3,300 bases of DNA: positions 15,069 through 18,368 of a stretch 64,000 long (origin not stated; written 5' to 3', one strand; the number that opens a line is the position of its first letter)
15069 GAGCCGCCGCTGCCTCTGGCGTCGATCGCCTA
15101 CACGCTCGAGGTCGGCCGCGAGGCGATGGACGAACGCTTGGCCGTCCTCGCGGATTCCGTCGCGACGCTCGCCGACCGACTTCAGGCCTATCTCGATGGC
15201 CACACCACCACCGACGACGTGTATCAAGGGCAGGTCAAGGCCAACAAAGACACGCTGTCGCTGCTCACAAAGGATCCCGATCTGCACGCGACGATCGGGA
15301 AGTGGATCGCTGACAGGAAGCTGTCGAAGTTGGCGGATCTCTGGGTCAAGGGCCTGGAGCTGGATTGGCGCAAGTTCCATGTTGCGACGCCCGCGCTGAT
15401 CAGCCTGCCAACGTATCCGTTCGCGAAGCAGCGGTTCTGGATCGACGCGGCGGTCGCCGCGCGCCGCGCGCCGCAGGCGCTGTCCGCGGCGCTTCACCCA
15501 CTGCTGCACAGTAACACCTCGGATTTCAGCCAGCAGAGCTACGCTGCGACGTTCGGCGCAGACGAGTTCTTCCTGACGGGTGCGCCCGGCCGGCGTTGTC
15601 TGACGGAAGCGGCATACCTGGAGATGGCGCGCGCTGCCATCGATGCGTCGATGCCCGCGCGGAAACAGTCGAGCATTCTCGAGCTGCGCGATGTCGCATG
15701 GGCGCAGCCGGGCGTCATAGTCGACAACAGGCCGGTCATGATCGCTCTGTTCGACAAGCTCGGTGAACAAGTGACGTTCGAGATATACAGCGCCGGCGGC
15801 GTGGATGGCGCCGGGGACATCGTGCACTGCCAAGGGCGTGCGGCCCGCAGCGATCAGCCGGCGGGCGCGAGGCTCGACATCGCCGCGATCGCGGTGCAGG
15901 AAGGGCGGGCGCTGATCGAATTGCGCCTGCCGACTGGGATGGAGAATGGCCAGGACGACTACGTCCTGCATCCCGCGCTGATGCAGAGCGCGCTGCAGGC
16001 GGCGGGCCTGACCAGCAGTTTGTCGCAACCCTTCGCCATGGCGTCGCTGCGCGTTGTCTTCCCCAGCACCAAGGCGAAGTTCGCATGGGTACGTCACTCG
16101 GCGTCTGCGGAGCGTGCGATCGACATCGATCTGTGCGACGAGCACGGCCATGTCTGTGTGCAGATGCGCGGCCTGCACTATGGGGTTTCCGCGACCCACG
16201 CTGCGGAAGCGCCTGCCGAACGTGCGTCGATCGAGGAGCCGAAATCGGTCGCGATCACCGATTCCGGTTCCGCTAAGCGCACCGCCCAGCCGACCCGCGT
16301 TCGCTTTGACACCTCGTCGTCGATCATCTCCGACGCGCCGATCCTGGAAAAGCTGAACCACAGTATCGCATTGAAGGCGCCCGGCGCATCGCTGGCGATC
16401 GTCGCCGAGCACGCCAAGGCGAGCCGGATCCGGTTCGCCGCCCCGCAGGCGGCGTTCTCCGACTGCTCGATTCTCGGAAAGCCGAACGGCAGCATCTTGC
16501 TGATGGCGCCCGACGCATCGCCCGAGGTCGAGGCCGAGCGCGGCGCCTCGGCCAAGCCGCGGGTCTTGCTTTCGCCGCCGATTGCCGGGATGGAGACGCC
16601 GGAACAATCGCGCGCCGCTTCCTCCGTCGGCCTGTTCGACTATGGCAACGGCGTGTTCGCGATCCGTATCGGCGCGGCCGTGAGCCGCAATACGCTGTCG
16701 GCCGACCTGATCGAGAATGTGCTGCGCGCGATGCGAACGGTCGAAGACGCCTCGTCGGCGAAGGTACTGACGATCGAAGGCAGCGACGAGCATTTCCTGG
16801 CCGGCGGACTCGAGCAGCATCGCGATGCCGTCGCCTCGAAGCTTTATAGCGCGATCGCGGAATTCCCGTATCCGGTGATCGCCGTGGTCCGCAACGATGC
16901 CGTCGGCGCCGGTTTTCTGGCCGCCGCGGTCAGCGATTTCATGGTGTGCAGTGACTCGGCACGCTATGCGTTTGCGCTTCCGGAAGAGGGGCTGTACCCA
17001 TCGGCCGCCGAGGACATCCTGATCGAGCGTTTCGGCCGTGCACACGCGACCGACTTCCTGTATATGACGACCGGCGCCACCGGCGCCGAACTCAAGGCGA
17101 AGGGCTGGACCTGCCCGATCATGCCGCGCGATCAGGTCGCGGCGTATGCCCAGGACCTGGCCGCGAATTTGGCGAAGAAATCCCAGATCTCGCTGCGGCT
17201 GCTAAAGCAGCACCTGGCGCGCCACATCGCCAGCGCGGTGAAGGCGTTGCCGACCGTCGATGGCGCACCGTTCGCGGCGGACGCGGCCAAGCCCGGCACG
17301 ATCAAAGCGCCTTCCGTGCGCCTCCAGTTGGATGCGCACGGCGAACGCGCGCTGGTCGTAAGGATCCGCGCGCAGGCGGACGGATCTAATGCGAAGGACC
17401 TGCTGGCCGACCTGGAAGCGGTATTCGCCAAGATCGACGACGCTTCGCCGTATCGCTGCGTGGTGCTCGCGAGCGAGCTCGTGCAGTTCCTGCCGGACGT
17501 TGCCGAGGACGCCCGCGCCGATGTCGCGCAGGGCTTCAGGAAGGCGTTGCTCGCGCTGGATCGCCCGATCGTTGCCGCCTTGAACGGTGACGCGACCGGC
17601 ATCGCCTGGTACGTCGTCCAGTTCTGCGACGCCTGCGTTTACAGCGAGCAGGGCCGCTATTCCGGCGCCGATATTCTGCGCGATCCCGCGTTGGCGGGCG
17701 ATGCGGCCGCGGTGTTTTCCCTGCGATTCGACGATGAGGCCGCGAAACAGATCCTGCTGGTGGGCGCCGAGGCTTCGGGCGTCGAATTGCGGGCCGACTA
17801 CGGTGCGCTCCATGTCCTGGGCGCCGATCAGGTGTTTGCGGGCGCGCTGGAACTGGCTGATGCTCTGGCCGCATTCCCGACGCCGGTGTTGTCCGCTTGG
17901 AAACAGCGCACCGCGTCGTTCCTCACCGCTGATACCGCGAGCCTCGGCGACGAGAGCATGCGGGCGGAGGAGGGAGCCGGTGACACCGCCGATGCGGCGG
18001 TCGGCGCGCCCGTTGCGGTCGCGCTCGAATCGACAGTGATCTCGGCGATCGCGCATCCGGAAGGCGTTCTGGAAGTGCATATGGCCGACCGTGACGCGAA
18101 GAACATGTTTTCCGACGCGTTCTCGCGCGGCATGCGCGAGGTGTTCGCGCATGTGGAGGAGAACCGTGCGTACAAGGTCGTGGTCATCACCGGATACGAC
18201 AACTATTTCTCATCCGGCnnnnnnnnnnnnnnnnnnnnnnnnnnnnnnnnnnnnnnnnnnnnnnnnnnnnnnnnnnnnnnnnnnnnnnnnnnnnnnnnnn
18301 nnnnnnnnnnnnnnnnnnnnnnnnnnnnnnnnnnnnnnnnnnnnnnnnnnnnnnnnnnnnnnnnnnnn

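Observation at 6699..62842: Orphan ~56-kb trans-AT PKS cluster: 10 KS modules, pure polyketide, three beta-branches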

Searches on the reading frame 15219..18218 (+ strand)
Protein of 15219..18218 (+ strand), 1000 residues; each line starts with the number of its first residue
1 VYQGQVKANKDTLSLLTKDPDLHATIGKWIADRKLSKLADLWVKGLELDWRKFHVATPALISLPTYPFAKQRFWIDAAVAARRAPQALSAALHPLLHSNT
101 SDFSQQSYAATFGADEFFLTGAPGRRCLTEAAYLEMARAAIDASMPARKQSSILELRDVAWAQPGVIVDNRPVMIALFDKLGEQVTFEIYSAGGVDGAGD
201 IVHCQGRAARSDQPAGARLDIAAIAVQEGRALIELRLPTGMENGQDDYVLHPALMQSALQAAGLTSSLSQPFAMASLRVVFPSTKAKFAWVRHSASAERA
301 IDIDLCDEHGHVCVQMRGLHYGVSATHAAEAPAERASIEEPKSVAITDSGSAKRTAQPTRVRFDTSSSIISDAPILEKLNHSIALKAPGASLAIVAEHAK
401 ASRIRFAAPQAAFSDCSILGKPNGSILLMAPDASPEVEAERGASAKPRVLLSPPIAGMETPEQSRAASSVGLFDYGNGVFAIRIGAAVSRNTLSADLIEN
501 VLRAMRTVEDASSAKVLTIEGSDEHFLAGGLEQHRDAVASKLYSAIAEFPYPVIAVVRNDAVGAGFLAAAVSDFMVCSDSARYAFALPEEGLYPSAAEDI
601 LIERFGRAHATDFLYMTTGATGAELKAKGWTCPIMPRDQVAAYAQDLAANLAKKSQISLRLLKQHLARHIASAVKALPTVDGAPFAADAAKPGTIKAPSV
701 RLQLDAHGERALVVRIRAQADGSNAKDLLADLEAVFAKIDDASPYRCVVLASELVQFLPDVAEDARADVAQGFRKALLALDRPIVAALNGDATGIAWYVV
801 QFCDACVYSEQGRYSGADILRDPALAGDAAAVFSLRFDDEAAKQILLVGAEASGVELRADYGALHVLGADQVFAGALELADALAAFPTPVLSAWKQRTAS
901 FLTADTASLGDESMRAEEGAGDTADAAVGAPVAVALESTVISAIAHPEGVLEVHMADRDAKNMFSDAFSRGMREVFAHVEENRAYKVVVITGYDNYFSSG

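Call 5: search_protein_families(library=pfam, proteins=[window:15219-18218:+], max_evalue=0.00001)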
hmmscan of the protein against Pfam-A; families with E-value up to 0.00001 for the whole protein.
window:15219-18218:+ (1000 aa): 4 families
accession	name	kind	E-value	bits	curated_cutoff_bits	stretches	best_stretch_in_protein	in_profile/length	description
PF00378.25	ECH_1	-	8.2e-45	153.5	27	2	477-673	4-212/251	Enoyl-CoA hydratase/isomerase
PF21089.3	PKS_DH_N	-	6.5e-13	49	27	1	93-191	1-102/103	Polyketide synthase dehydratase domain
PF14765.12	PS-DH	-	4e-11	43.2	23.7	1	221-321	40-156/166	Polyketide synthase dehydratase N-terminal domain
PF16113.10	ECH_2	-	8e-07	29.3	27.2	0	490-664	12-201/335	Enoyl-CoA hydratase/isomerase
